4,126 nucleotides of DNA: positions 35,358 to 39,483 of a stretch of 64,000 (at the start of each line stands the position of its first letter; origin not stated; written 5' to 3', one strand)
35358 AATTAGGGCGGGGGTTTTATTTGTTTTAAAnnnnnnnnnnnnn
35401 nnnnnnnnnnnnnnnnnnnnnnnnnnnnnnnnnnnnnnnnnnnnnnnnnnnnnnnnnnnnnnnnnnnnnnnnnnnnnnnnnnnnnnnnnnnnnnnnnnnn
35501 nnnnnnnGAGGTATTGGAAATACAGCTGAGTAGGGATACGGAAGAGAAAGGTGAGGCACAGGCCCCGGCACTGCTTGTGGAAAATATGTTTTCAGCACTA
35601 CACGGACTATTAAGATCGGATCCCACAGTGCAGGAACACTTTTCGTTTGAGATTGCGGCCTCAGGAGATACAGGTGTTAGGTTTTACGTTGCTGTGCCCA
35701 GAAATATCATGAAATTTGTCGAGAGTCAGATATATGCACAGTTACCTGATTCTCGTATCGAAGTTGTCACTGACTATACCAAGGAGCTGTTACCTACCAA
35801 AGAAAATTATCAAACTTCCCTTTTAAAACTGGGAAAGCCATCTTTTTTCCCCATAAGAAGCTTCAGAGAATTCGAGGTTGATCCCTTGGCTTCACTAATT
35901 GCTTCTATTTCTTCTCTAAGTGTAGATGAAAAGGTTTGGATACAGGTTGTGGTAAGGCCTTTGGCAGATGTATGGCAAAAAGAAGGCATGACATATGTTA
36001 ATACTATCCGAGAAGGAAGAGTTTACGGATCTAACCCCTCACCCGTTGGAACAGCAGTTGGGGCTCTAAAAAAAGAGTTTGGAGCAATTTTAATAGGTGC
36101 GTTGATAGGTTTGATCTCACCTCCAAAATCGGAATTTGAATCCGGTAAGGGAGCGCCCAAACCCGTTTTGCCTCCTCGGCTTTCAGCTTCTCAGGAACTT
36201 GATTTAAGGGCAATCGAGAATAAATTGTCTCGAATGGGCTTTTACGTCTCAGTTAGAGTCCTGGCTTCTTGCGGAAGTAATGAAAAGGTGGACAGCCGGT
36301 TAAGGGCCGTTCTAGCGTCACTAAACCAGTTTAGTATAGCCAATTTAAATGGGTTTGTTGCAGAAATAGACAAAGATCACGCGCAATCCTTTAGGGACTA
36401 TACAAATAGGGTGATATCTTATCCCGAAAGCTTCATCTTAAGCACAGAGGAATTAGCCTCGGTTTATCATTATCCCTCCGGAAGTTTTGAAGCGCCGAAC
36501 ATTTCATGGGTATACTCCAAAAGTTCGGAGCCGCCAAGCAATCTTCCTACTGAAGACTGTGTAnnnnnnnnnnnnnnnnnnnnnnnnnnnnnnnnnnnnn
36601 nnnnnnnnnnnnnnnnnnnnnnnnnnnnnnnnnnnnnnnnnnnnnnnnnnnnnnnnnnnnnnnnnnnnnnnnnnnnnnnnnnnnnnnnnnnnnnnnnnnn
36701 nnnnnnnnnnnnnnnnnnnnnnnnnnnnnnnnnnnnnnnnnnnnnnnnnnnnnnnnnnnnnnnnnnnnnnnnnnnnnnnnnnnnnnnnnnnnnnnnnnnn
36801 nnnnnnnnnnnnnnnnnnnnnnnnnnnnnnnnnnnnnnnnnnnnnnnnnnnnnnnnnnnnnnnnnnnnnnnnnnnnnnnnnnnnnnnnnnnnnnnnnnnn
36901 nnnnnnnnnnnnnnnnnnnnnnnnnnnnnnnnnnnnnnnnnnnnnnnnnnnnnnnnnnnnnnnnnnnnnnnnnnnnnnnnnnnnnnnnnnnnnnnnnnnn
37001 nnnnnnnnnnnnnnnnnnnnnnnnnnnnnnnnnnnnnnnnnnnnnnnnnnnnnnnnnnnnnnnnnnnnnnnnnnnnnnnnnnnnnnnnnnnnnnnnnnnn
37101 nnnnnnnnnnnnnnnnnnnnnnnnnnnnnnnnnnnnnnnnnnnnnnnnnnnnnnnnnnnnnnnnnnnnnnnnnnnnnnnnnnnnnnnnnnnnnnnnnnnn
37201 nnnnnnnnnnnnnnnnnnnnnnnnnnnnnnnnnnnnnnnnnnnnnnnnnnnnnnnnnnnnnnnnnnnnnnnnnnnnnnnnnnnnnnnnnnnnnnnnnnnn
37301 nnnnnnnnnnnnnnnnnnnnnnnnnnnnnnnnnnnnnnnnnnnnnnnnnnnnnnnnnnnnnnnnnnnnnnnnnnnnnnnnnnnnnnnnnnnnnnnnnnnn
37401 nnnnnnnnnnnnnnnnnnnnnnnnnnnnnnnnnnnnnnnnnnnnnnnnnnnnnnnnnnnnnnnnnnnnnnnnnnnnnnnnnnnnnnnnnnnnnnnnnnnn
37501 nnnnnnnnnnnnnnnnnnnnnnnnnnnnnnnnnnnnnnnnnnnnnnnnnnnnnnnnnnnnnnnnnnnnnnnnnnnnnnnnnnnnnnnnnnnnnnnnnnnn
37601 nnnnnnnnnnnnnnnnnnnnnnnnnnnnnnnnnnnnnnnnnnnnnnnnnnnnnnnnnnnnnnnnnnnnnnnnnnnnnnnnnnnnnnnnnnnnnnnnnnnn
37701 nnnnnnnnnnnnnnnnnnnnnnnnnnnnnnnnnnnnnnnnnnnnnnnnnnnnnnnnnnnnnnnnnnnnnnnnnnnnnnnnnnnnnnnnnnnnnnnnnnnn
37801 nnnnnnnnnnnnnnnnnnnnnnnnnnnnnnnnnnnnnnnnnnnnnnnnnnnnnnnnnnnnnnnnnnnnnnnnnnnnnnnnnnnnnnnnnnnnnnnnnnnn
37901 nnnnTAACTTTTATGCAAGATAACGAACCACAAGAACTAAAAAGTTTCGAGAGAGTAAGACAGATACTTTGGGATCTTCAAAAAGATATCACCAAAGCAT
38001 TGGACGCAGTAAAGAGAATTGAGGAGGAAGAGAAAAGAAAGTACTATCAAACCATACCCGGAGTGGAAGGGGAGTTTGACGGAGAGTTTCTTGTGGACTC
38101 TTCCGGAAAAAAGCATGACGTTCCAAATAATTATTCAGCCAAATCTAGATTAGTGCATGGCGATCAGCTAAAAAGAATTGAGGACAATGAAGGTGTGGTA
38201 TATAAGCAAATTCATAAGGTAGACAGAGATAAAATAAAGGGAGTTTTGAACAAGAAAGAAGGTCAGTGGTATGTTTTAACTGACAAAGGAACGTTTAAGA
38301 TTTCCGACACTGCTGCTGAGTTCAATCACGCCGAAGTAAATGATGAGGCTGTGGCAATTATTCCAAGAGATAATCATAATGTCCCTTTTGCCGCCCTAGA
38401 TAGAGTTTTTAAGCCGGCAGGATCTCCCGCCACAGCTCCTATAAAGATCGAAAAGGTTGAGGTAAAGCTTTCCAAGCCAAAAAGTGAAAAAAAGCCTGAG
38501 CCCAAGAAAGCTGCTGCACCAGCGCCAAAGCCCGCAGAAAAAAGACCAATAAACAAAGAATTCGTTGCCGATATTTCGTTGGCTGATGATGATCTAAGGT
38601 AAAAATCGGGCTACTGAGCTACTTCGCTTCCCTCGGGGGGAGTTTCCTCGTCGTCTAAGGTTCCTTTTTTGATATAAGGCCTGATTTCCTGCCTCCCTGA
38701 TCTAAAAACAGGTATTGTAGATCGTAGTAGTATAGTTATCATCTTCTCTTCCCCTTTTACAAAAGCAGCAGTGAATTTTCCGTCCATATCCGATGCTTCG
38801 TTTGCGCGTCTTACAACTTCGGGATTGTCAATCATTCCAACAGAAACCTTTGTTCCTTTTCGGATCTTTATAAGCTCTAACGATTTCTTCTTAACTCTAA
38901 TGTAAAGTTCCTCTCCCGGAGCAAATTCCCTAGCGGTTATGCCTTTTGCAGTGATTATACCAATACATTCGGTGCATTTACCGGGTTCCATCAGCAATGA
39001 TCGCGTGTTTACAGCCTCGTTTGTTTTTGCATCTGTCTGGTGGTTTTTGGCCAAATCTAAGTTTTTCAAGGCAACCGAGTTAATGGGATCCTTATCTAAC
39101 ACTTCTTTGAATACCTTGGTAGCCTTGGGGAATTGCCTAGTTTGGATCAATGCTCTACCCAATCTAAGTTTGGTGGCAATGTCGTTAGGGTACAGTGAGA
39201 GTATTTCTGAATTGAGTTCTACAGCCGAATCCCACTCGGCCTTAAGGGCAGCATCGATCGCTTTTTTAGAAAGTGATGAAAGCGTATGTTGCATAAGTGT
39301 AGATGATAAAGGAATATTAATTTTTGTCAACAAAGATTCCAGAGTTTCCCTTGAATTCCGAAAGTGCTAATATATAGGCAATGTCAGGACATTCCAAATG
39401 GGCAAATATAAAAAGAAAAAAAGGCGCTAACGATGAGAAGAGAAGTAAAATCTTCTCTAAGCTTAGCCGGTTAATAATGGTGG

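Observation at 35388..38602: Orphan membrane-anchored VirB4/HerA-like ATPase with a lysine/alanine/proline-tailed partner protein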

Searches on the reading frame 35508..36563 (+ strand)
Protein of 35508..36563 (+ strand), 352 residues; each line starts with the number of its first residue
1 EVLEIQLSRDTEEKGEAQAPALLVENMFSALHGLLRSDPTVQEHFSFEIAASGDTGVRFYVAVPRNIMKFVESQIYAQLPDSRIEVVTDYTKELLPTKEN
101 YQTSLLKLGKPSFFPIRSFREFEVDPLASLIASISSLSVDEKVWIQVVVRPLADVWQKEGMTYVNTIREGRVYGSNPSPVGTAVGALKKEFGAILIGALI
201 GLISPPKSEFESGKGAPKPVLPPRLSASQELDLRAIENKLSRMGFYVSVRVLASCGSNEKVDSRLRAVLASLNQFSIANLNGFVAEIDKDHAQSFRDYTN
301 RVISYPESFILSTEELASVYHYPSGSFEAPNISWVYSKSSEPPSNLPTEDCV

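Call 70: search_solved_structures(query=A3, max_evalue=10)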
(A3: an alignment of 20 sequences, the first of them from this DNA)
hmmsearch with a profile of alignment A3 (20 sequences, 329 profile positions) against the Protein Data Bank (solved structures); distinct sequences matched with E-value up to 10: 3.
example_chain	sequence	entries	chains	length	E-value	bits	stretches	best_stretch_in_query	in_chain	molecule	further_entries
9r2b_B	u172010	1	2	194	0.82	12.1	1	146-217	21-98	de novo-designed alpha-helical barrel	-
9uap_A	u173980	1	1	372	1.2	11.5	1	113-188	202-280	M1 muscarinic acetylcholine receptor, de novo design protein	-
9ucp_A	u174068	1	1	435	1.6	11.1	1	113-188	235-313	M1 muscarinic acetylcholine receptor, de novo design protein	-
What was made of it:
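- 35505..36467 (+): DUF8128 N-terminal alpha/beta domain (aa ~40-360), including a hydrophobic/amphipathic insert at aa 219-243 (36042-36116). A profile of 20 diverse N-domains finds no PDB sequence relative (call 70).
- The N-terminal domain has no recognisable relative (call 70).
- Tried and rejected: A profile of 20 diverse N-domains against PDB sequences found nothing (call 70).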

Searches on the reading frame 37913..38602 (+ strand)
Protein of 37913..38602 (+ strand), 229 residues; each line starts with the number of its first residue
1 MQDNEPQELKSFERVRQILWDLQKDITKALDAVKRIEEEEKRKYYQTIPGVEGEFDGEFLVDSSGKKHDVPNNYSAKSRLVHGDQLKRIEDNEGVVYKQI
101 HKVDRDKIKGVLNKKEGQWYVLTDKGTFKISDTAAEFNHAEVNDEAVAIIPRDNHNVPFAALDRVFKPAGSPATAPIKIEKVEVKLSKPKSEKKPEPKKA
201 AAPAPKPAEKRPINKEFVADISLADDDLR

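Call 3: search_protein_families(library=pfam, proteins=[window:37913-38602:+], max_evalue=0.01)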
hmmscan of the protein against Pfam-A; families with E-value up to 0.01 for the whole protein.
window:37913-38602:+ (229 aa): 0 families

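Call 4: search_protein_families(library=ncbifam, proteins=[window:37913-38602:+], max_evalue=0.01)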
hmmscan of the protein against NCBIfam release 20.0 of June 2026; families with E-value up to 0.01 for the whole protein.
window:37913-38602:+ (229 aa): 1 family
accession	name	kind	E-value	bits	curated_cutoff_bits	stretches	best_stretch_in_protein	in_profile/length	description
NF006931.0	PRK09416.1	equivalog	0.00028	21.1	112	1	81-133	65-118/135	PadR family transcriptional regulator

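Call 10: search_protein_families(library=padloc, proteins=[window:37913-38602:+], max_evalue=0.01)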
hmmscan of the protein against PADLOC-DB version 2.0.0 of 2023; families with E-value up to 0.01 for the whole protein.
window:37913-38602:+ (229 aa): 0 families

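Call 11: search_protein_families(library=phrogs, proteins=[window:37913-38602:+], max_evalue=0.01)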
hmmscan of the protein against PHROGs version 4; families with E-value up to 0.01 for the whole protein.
window:37913-38602:+ (229 aa): 0 families

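Call 13: find_homologous_proteins(query=window:37913-38602:+, max_evalue=0.001)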
Query window:37913-38602:+ (229 aa): 31 proteins with E <= 0.001 among 682 candidates.
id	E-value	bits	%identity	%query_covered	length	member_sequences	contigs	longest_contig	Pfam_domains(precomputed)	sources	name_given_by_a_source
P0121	2.1e-120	419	100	83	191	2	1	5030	-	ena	-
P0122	6.0e-64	234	45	100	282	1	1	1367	-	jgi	jgi:hypothetical protein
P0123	1.5e-53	200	50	95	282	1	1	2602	-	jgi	jgi:hypothetical protein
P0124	6.8e-51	191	41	100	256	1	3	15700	-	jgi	jgi:uncharacterized pyridoxamine 5'-phosphate oxidase family protein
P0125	7.3e-51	191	46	98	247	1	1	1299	-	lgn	-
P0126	8.1e-51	191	45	98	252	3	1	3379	-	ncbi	ncbi:MAG: hypothetical protein WAX66_04055 [Patescibacteria group bacterium]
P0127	8.7e-51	191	48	95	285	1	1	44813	-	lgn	-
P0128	7.5e-50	188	45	96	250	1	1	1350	-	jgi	-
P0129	9.8e-50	187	47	96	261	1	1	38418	-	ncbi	-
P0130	1.4e-49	187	42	96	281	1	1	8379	-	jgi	jgi:uncharacterized pyridoxamine 5'-phosphate oxidase family protein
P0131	3.5e-49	186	47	95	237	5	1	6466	-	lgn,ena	-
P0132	3.6e-49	186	43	96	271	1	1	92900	-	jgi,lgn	jgi:hypothetical protein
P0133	1.5e-48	184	46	95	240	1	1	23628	-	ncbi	ncbi:hypothetical protein ACFLZ4_01180 [Patescibacteria group bacterium]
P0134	1.6e-48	183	43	96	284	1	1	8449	-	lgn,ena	-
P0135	1.7e-48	183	50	76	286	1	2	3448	-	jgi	jgi:hypothetical protein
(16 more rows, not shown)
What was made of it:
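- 37913..38602 (+): 229-aa partner: helix plus tandem OB/cold-shock-like domains plus a basic disordered tail plus an acidic tip. 31 homologues (call 13).
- Checked: The partner has 31 homologues (call 13).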

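Call 40: predict_structure(alignment_id=A2)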
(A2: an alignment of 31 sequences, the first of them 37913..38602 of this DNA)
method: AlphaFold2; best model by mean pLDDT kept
length: 229 residues; sequences in the alignment: 31
mean_pLDDT: 81.2   pTM: 0.60
mean pLDDT of the five models: 81.2, 81.1, 80.9, 80.5, 77.8
residues with pLDDT >= 90: 142; 70-90: 22; 50-70: 28; < 50: 37
segments of 3 or more residues with pLDDT < 50: 177-187, 190-194, 214-222
pLDDT, mean of each block of 10 residues (from residue 1): 64 94 97 93 90 96 96 87 96 92 96 97 96 94 96 94 89 53 48 49 48 48 51
secondary structure, 60 per line:
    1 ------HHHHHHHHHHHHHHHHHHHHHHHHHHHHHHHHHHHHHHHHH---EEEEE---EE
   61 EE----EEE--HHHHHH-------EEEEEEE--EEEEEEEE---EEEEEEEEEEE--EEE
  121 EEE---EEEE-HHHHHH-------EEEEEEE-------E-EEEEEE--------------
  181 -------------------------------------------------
elements in order: H7-47 E51-55 E59-62 E67-69 H72-77 E85-91 E94-101 E105-115 E118-123 E127-130 H132-137 E145-151 E161-166
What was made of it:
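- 37913..38602 (+): AF2 pLDDT 81 (call 40).
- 37931..38053 (+): Partner N-terminal long helix (aa 7-47). AF2 (call 40).
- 38054..38410 (+): Partner beta-rich core (aa 48-166): two small OB/cold-shock-like barrels with conserved Y74, K77, K87, K98, R105, K115 and W119. pLDDT >90 (call 40).
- AF2 pLDDT >90 for the core (call 40).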

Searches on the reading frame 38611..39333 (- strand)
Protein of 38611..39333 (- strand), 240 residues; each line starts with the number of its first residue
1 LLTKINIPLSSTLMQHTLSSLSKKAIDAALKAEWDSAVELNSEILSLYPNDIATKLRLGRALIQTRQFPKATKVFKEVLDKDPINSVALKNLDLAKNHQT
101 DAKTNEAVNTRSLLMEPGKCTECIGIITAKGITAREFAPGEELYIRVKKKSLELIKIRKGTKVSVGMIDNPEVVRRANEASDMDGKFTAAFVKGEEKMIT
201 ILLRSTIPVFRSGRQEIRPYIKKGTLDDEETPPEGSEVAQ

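Call 3: search_protein_families(library=pfam, proteins=[window:38611-39333:-], max_evalue=0.01)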
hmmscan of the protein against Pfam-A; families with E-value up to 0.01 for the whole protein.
window:38611-39333:- (240 aa): 2 families
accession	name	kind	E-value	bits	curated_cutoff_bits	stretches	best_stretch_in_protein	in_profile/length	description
PF14559.12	TPR_19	-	8.6e-06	26.4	25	1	34-83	7-56/68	Tetratricopeptide repeat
PF07719.23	TPR_2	-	0.0015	18.9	27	0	57-83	6-32/34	Tetratricopeptide repeat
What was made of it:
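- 38611..39333 (-): 240-aa TPR protein, a convergent neighbour and probable third component. TPR_19 (call 3).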

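Call 4: search_protein_families(library=ncbifam, proteins=[window:38611-39333:-], max_evalue=0.01)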
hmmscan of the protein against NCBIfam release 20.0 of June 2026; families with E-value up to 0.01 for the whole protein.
window:38611-39333:- (240 aa): 7 families
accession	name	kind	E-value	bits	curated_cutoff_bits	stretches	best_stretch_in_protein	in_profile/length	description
NF040959.1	MamA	equivalog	9.1e-07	28.5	200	1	32-101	85-154/204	magnetosome protein MamA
TIGR02917.1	PEP_TPR_lipo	equivalog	9.2e-07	27.1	312.2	1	36-118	754-835/899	XrtA/PEP-CTERM system TPR-repeat protein PrsT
NF033920.0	C39_PA2778_fam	equivalog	0.00023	20.7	150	1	23-112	161-250/255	PA2778 family cysteine peptidase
NF033758.1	gliding_GltE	equivalog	0.0011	18.1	225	1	33-92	135-194/411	adventurous gliding motility TPR repeat lipoprotein GltE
NF042912.1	Amuc_1098_fam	equivalog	0.0046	15.1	750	1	51-112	154-215/805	Amuc_1098 family type IV pilus outer membrane protein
TIGR02795.1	tol_pal_ybgF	equivalog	0.0099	16.5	90.1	0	23-110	7-98/119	tol-pal system protein YbgF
NF008520.0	PRK11447.1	equivalog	0.0099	13.7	858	0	16-85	459-528/1157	cellulose synthase complex outer membrane protein BcsC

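Call 10: search_protein_families(library=padloc, proteins=[window:38611-39333:-], max_evalue=0.01)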
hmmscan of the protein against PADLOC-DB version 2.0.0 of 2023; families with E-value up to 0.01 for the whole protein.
window:38611-39333:- (240 aa): 0 families

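Call 11: search_protein_families(library=phrogs, proteins=[window:38611-39333:-], max_evalue=0.01)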
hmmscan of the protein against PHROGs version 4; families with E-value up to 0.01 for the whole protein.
window:38611-39333:- (240 aa): 0 families
